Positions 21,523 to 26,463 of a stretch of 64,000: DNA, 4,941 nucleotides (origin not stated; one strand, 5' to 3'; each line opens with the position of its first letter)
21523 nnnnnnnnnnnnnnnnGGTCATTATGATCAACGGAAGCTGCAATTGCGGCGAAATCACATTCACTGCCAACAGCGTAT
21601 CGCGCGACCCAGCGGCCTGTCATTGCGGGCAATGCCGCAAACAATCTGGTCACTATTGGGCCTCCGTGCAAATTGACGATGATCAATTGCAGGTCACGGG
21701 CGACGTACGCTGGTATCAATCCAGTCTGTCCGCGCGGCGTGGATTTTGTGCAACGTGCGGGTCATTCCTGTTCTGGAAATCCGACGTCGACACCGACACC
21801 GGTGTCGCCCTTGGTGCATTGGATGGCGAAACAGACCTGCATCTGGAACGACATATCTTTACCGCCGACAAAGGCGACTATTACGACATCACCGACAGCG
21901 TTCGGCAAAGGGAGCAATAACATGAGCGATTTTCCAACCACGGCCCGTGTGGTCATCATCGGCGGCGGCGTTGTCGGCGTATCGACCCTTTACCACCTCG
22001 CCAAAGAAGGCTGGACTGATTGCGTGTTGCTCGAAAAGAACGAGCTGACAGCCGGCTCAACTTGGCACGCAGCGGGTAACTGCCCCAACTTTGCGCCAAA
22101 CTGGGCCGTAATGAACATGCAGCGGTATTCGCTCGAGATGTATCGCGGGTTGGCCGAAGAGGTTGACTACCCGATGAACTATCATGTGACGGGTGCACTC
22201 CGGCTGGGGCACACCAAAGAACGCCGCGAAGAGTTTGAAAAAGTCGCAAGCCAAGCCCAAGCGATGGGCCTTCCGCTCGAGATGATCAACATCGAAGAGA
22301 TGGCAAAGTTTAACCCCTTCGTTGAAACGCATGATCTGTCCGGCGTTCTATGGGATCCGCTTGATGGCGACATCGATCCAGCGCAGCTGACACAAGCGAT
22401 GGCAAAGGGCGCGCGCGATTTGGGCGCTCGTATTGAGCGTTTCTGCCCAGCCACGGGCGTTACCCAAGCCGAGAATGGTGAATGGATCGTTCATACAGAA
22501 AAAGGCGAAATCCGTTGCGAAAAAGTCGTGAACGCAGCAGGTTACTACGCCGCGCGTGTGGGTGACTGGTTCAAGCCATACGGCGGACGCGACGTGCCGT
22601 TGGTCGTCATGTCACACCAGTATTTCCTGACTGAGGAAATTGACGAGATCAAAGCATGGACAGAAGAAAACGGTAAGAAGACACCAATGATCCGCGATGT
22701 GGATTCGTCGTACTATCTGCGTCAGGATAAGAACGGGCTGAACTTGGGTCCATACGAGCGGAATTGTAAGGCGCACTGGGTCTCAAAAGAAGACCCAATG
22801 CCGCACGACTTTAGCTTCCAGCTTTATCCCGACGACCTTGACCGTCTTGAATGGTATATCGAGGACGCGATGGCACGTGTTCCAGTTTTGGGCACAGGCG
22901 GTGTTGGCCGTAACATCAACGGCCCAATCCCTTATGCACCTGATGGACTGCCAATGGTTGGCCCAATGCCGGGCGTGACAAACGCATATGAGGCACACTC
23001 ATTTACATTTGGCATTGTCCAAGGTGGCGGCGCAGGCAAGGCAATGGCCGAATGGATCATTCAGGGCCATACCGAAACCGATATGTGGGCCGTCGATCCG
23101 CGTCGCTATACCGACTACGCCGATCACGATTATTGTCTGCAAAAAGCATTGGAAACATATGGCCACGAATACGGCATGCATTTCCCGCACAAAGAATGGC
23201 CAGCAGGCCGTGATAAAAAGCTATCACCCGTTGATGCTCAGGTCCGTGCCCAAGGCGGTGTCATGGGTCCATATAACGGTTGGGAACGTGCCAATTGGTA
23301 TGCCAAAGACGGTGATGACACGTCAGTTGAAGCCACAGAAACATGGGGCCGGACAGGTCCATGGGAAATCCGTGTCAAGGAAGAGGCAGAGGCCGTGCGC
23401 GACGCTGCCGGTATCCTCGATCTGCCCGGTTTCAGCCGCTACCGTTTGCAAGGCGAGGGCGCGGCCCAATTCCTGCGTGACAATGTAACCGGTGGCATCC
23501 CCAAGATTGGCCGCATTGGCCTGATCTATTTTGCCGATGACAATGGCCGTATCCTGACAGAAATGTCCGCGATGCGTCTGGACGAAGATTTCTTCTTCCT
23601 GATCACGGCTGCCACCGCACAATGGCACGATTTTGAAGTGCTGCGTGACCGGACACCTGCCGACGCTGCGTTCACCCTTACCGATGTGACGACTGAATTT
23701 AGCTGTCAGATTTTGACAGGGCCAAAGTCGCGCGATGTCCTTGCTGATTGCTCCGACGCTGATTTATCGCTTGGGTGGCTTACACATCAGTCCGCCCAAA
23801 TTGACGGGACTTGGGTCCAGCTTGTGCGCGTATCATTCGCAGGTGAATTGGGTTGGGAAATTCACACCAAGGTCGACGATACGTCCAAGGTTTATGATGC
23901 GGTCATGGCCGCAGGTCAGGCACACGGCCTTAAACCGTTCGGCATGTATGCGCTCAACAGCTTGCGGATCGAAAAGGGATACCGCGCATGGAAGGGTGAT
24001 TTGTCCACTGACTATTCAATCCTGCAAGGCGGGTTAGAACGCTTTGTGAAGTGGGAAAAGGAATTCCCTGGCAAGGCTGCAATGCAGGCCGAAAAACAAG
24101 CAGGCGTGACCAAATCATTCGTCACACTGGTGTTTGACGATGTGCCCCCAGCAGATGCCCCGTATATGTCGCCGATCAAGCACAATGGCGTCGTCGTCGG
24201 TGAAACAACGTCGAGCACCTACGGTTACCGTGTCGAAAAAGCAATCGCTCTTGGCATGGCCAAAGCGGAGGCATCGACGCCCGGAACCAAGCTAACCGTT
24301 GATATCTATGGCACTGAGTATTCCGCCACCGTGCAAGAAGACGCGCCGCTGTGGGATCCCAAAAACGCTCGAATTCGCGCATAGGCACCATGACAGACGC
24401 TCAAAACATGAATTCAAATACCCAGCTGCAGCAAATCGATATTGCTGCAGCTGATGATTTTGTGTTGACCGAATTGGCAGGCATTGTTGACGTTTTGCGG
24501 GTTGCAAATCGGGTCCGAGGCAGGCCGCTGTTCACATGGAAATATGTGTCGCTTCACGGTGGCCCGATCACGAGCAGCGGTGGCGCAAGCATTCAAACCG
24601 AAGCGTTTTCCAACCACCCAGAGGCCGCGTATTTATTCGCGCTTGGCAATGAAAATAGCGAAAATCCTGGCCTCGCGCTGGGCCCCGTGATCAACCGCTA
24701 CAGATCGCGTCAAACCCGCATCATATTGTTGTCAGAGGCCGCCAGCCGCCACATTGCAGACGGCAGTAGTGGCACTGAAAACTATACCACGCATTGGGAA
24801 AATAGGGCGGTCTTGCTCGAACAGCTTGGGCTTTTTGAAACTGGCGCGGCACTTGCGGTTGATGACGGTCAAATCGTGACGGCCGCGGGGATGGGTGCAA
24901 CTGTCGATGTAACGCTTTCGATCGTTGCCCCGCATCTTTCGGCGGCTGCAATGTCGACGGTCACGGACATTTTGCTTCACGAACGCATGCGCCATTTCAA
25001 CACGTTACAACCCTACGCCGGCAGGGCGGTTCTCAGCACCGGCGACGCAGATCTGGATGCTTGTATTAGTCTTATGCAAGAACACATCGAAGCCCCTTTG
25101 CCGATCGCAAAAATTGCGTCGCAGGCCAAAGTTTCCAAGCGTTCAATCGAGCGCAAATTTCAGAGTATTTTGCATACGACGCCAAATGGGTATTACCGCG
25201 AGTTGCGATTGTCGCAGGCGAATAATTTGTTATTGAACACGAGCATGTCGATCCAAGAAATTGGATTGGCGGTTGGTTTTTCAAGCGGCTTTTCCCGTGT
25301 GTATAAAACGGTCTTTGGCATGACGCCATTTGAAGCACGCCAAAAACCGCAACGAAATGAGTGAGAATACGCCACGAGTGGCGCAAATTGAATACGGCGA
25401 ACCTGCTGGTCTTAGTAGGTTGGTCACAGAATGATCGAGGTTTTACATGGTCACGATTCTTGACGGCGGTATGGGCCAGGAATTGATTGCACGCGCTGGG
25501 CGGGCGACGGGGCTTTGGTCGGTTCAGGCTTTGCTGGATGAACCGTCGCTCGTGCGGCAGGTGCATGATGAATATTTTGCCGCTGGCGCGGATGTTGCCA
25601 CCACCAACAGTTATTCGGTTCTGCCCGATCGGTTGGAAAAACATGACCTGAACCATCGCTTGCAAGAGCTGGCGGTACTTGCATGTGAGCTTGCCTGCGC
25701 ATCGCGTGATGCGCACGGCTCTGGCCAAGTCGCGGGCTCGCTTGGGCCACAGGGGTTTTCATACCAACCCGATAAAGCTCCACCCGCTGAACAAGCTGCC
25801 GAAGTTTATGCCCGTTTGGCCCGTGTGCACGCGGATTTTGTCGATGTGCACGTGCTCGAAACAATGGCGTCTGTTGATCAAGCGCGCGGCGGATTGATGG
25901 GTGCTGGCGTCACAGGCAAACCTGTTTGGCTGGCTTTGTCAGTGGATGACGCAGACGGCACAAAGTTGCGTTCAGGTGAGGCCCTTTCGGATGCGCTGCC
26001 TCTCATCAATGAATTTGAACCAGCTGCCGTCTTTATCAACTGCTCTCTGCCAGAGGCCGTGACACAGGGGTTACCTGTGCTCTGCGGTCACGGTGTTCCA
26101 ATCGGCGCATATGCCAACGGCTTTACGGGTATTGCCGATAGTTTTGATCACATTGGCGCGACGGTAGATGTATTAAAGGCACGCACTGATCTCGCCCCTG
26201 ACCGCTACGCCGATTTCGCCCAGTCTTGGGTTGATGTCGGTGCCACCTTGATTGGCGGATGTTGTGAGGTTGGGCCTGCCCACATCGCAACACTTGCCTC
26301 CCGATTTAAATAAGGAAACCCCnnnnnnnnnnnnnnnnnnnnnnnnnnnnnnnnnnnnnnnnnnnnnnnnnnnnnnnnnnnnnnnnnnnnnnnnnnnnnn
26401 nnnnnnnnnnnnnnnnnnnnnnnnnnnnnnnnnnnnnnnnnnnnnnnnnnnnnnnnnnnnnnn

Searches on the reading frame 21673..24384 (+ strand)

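Call 57: search_protein_families(library=pfam, proteins=[window:21673-24384:+], max_evalue=0.00001)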
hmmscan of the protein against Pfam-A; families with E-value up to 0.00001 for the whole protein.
window:21673-24384:+ (903 aa): 5 families
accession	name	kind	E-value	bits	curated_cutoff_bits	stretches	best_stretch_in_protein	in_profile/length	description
PF01266.30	DAO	-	2.2e-62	212.1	27.9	1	92-461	1-353/353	FAD dependent oxidoreductase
PF01571.26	GCV_T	-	1.3e-57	195.4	25.6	1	522-790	3-254/255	Aminomethyltransferase folate-binding domain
PF16350.10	FAO_M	-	8.7e-16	58.3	27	1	465-518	2-56/56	FAD dependent oxidoreductase central domain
PF08669.17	GCV_T_C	-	5.2e-14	52.3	25.9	1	814-893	1-78/80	Glycine cleavage T-protein C-terminal barrel domain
PF13738.12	Pyr_redox_3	-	8.5e-07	28.9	30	0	251-293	95-136/305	Pyridine nucleotide-disulphide oxidoreductase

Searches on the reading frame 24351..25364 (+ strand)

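Call 57: search_protein_families(library=pfam, proteins=[window:24351-25364:+], max_evalue=0.00001)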
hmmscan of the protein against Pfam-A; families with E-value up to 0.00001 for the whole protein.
window:24351-25364:+ (337 aa): 2 families
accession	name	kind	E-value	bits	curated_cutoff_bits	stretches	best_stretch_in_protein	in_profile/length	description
PF12833.13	HTH_18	-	4.8e-19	68.9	33.6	1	255-331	1-79/80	Helix-turn-helix domain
PF00165.29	HTH_AraC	-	2.2e-08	34.4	26.6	0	296-328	6-39/42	Bacterial regulatory helix-turn-helix proteins, AraC family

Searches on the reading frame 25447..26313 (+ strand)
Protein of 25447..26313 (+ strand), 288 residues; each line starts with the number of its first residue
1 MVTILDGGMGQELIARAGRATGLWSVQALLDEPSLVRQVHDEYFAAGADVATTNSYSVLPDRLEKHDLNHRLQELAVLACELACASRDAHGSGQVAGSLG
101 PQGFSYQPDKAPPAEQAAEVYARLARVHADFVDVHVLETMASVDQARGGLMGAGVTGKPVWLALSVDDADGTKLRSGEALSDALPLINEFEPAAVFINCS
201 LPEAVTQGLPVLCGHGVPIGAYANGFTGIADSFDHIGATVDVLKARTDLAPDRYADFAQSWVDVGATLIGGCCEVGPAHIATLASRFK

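Call 57: search_protein_families(library=pfam, proteins=[window:25447-26313:+], max_evalue=0.00001)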
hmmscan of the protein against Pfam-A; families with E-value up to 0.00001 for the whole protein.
window:25447-26313:+ (288 aa): 1 family
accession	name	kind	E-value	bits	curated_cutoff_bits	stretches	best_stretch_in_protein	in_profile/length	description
PF02574.22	S-methyl_trans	-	3.3e-58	198.2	22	1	4-286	2-282/283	Homocysteine S-methyltransferase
